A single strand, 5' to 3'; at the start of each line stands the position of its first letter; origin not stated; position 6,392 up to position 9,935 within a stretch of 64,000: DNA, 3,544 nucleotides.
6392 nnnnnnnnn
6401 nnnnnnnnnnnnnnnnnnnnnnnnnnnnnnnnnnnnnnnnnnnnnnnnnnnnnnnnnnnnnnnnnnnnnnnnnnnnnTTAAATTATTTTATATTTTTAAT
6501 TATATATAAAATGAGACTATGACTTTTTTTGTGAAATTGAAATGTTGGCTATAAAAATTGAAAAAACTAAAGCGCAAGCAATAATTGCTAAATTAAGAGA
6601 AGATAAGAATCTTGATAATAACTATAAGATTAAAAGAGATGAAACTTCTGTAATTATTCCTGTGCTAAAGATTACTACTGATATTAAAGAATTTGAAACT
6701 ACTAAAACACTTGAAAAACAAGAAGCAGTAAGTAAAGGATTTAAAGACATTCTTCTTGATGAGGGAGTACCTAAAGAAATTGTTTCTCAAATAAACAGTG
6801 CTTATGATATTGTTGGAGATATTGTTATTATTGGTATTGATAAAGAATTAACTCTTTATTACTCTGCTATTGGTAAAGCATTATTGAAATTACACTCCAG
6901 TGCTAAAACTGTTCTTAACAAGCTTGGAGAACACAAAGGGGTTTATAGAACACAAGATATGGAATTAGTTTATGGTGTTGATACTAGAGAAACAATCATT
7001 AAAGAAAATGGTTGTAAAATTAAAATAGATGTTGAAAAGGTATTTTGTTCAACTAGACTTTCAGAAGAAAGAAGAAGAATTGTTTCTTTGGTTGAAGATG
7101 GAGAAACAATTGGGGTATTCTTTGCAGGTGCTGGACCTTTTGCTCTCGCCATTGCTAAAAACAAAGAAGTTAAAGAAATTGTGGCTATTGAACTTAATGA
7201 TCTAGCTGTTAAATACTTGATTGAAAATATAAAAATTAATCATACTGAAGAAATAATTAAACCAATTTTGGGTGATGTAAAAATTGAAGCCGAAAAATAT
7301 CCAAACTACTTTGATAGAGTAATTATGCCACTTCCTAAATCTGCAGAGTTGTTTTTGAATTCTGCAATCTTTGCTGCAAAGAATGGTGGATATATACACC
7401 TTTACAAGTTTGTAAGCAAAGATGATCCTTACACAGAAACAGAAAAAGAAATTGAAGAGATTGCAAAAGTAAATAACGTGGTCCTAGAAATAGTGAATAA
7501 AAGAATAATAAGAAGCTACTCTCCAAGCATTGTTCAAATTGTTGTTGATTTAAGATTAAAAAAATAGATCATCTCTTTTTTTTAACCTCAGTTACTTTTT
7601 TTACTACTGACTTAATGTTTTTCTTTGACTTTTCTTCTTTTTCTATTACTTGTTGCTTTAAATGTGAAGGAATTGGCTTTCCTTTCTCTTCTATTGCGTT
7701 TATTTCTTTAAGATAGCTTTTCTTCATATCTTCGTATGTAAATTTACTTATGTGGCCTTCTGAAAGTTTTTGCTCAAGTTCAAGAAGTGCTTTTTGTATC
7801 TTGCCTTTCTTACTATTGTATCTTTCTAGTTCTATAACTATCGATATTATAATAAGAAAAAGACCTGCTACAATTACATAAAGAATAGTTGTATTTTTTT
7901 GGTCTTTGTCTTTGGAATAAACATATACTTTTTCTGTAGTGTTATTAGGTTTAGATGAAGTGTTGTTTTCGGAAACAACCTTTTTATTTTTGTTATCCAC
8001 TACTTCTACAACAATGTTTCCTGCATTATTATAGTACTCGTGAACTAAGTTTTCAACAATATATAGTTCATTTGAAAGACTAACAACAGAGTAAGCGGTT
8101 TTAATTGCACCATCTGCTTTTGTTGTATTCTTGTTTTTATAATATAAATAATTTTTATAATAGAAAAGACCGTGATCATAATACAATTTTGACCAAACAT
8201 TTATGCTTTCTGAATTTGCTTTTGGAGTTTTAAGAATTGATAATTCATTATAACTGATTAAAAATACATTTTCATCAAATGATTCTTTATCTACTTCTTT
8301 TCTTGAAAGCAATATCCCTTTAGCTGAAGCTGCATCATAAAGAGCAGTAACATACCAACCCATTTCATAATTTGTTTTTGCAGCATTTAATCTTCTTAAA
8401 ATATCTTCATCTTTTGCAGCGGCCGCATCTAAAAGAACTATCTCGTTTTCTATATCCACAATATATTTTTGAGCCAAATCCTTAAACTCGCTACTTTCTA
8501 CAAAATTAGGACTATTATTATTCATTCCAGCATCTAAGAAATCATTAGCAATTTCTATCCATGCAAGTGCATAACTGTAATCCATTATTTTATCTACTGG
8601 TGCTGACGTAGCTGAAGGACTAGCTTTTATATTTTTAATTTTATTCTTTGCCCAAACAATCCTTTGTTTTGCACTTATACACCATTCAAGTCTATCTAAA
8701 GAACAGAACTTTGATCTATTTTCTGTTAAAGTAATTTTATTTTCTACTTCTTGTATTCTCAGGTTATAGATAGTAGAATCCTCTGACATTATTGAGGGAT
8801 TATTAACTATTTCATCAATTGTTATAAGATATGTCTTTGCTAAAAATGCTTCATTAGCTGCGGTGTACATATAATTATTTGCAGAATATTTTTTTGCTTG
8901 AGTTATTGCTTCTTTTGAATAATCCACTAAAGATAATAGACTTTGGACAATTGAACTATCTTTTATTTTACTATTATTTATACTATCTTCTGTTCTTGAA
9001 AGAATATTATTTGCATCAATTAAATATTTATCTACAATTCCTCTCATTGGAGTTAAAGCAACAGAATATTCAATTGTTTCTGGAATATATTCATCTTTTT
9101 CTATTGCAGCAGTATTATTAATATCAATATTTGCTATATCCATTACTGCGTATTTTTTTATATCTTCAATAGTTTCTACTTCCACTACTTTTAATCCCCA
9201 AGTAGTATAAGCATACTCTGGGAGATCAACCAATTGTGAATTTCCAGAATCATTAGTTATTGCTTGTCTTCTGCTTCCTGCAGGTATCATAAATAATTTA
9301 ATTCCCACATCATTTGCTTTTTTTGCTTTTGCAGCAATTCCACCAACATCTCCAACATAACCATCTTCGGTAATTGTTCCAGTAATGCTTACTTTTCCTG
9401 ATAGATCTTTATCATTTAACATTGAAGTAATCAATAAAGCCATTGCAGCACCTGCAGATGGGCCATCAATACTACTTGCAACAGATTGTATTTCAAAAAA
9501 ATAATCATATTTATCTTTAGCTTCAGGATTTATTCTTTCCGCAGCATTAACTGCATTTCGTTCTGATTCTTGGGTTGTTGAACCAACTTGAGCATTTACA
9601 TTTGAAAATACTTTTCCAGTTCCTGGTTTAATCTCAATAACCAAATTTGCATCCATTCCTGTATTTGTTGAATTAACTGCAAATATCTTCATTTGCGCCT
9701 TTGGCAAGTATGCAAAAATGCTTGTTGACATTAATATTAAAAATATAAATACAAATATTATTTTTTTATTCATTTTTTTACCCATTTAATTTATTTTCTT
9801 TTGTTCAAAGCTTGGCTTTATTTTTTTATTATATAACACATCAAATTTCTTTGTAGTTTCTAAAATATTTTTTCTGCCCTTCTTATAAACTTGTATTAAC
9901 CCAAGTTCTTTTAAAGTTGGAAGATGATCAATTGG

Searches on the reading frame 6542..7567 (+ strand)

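Call 20: search_protein_families(library=pfam, proteins=[window:6542-7567:+], max_evalue=0.01)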
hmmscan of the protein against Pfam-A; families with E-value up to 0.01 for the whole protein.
window:6542-7567:+ (341 aa): 6 families
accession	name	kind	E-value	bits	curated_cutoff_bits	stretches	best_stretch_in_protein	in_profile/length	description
PF02475.24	TRM5-TYW2_MTfase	-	1.1e-44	152.7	28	1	151-313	1-161/164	TRM5/TYW2 methyltransferase domain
PF25133.1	TYW2_N_2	-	2.7e-19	69.5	27.7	1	71-148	4-79/79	TYW2 N-terminal domain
PF18093.7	Trm5_N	-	6.6e-11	42.3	22.7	1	3-47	1-45/47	tRNA methyltransferase 5 N-terminal domain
PF02005.22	TRM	-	2.2e-06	27.5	27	1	195-286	58-150/376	N2,N2-dimethylguanosine tRNA methyltransferase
PF06325.19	PrmA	-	0.0014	18.6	22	1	192-243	165-217/296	Ribosomal protein L11 methyltransferase (PrmA)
PF05175.20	MTS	-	0.004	17.2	23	1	192-262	37-104/170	Methyltransferase small domain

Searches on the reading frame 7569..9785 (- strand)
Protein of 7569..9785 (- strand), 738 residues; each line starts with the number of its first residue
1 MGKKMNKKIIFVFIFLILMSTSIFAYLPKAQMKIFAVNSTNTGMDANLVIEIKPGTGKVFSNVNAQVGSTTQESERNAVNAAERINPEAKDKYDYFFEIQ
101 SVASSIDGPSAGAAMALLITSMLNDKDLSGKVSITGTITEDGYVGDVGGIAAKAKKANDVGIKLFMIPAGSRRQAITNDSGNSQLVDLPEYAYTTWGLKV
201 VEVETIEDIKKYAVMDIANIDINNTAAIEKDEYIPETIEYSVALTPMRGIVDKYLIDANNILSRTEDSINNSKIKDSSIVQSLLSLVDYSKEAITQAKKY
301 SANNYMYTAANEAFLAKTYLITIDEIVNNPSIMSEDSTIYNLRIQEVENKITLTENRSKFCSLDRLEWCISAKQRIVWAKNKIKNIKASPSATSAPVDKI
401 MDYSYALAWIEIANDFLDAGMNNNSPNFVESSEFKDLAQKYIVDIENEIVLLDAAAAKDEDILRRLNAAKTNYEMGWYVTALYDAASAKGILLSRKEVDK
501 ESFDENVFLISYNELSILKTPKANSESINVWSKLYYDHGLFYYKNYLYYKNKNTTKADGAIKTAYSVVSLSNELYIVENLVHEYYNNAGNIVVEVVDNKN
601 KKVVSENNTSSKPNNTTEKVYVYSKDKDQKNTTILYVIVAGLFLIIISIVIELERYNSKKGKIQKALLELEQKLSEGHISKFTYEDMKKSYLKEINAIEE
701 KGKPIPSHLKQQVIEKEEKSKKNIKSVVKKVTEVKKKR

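Call 7: search_protein_families(library=pfam, proteins=[window:7569-9785:-], max_evalue=0.001)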
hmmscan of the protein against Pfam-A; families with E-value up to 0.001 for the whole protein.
window:7569-9785:- (738 aa): 1 family
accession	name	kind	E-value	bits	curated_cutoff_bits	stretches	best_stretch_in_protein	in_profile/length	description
PF05362.19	Lon_C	-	1.2e-13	51.5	21.1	1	48-214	43-203/205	Lon protease (S16) C-terminal proteolytic domain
